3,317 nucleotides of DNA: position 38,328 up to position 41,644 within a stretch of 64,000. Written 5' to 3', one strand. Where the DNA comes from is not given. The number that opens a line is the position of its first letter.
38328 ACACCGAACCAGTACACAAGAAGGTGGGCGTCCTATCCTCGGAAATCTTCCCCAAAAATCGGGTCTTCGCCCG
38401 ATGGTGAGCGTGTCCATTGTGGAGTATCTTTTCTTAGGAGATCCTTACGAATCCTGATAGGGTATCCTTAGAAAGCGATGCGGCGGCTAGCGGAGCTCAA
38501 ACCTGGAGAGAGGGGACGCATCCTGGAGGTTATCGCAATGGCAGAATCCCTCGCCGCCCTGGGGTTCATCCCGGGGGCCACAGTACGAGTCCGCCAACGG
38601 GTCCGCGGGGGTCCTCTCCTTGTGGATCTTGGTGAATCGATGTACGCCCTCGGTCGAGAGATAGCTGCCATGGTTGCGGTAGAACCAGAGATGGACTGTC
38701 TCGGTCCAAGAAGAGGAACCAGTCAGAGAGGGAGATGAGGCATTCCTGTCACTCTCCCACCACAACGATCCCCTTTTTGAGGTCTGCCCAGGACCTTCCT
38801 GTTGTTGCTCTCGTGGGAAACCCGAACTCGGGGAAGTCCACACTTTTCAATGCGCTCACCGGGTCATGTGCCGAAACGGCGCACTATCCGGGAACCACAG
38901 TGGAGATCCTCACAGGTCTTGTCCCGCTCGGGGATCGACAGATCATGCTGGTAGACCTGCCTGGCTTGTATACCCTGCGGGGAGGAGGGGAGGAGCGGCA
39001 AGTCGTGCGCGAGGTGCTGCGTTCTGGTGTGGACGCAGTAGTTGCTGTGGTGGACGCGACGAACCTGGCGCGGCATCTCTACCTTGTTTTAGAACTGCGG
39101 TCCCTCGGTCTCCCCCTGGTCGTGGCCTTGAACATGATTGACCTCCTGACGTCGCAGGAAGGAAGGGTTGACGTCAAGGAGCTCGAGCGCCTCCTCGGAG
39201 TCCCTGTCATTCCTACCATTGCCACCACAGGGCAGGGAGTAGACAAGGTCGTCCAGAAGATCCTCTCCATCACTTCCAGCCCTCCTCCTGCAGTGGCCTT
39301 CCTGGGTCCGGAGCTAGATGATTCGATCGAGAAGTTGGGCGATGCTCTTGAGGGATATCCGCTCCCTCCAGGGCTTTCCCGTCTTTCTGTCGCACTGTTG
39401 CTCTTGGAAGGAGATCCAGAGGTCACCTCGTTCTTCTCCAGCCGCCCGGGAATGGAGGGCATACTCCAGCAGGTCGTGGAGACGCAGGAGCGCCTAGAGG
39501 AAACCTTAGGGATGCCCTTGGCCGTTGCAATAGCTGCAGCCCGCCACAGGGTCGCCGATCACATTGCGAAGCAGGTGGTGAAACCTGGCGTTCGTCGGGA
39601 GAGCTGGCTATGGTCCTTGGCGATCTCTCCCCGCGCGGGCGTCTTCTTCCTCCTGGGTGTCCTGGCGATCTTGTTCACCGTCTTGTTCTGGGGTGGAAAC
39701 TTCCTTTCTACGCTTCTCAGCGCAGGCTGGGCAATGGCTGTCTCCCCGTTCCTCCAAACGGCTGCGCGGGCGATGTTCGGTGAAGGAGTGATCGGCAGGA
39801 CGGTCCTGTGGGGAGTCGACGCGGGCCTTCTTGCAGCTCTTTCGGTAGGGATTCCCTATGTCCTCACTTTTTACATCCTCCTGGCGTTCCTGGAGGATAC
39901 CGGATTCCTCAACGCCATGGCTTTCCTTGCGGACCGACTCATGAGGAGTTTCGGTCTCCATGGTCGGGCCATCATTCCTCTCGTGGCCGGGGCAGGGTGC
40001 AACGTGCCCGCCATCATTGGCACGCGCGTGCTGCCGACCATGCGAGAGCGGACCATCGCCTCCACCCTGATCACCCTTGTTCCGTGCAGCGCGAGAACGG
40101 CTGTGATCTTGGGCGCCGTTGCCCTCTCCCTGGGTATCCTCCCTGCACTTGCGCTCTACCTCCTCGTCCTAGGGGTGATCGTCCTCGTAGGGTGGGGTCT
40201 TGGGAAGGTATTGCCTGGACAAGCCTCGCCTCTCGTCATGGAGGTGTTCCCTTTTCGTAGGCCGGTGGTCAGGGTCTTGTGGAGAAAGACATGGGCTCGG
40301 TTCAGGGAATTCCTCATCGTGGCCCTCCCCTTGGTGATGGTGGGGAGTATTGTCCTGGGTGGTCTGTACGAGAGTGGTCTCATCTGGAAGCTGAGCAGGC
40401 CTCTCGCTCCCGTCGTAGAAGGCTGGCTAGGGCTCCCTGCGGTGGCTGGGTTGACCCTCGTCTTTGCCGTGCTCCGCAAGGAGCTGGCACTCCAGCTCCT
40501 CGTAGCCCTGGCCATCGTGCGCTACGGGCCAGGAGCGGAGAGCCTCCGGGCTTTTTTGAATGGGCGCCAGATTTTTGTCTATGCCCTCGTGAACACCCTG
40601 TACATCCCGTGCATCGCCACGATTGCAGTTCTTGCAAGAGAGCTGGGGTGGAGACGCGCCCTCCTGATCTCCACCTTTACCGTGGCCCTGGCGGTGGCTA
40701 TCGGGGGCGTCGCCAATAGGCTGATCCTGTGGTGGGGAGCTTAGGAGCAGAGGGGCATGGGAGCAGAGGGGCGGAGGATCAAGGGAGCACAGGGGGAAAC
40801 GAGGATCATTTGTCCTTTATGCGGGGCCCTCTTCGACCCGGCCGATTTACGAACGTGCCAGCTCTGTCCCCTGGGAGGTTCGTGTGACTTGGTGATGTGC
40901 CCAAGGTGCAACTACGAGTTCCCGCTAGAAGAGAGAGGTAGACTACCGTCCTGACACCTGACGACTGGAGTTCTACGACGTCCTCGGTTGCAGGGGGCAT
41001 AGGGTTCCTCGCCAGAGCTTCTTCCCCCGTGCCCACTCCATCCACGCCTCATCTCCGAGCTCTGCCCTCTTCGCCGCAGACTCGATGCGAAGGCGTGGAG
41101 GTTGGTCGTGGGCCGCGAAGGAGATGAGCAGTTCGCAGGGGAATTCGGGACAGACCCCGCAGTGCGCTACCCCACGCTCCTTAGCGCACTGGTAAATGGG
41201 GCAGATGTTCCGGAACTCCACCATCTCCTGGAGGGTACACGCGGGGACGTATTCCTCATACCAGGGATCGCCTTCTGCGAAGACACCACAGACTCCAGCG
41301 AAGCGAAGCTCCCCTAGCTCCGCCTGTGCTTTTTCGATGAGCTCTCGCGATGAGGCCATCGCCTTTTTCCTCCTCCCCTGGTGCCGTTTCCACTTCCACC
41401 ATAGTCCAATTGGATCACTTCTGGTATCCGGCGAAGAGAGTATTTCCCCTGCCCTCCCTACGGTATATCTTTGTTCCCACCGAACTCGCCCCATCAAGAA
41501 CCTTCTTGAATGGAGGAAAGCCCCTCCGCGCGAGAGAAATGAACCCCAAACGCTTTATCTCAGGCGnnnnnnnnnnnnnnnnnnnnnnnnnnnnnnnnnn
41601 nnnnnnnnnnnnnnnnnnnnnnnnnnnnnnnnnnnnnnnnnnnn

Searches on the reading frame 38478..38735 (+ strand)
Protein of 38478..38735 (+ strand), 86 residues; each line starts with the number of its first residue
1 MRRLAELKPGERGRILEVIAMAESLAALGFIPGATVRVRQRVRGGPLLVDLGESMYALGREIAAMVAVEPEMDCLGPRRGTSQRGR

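Call 15: search_protein_families(library=pfam, proteins=[window:38478-38735:+], max_evalue=0.01)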
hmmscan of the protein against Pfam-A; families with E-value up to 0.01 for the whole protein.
window:38478-38735:+ (86 aa): 2 families
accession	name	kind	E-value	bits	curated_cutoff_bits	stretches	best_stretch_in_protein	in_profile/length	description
PF04023.20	FeoA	-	1.4e-15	57.6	23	1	3-70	2-74/74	FeoA domain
PF12857.13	TOBE_3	-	0.0063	16.8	27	1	4-39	22-57/59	TOBE-like domain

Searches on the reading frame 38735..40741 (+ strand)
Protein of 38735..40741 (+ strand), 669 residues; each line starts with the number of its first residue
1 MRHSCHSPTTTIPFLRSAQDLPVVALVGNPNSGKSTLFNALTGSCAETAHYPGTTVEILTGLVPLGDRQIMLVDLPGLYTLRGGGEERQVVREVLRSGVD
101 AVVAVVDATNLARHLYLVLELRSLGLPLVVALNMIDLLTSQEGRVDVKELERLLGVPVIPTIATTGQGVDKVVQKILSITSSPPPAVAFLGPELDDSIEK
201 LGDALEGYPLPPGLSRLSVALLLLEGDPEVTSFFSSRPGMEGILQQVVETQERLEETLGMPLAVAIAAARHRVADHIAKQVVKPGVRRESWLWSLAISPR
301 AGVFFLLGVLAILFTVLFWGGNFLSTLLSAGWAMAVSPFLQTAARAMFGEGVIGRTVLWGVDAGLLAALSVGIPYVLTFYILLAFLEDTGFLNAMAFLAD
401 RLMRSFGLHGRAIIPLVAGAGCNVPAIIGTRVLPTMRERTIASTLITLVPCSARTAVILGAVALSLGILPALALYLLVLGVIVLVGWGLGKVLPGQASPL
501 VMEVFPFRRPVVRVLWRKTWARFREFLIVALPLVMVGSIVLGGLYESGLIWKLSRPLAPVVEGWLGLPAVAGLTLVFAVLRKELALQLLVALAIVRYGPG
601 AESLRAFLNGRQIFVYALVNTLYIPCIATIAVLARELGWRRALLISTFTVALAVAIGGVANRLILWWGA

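Call 15: search_protein_families(library=pfam, proteins=[window:38735-40741:+], max_evalue=0.01)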
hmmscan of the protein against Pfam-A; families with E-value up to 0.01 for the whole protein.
window:38735-40741:+ (669 aa): 10 families
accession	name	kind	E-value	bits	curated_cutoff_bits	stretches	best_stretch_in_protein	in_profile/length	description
PF02421.24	FeoB_N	-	6e-50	169.2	27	1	24-176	3-156/156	Ferrous iron transport protein B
PF07670.19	Gate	-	5.2e-26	91.6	29.6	2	373-463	5-102/104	Nucleoside recognition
PF01926.29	MMR_HSR1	-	7.8e-22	78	21.9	1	24-133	2-112/113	50S ribosome-binding GTPase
PF17910.6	FeoB_Cyto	-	9.3e-13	48.9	23.4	1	191-283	2-90/90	FeoB cytosolic helical domain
PF07664.17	FeoB_C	-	8.7e-12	45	26.6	1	472-522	2-54/54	Ferrous iron transport protein B C terminus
PF00009.33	GTP_EFTU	-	6.8e-07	29.5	26.5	1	26-179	8-185/188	Elongation factor Tu GTP binding domain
PF00350.29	Dynamin_N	-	2.1e-06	28.3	27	0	24-44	1-21/168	Dynamin family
PF03193.22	RsgA_GTPase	-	3.9e-05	24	30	0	101-176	25-104/174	RsgA GTPase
PF09439.16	SRPRB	-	8.2e-05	22.5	25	1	22-120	4-94/178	Signal recognition particle receptor beta subunit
PF03029.23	ATP_bind_1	-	0.0081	16.4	27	0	68-146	91-177/240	Conserved hypothetical ATP binding protein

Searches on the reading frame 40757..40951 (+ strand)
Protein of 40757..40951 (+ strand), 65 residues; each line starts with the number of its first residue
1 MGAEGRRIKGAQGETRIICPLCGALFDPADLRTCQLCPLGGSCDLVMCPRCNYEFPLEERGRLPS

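Call 15: search_protein_families(library=pfam, proteins=[window:40757-40951:+], max_evalue=0.01)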
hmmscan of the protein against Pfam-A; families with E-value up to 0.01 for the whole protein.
window:40757-40951:+ (65 aa): 2 families
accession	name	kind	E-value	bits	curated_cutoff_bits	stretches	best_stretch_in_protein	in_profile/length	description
PF23499.1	YnfU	-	0.0031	17.8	27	0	14-26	36-48/49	YnfU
PF18439.7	zf_UBZ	-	0.0079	16.3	25.6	0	46-60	3-17/32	Ubiquitin-Binding Zinc Finger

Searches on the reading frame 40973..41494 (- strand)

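Call 15: search_protein_families(library=pfam, proteins=[window:40973-41494:-], max_evalue=0.01)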
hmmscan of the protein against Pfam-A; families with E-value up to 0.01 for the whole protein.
window:40973-41494:- (173 aa): 1 family
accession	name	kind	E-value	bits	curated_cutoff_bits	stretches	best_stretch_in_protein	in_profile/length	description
PF12675.12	DUF3795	-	4.5e-08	33.9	22.6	1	81-123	38-81/83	Protein of unknown function (DUF3795)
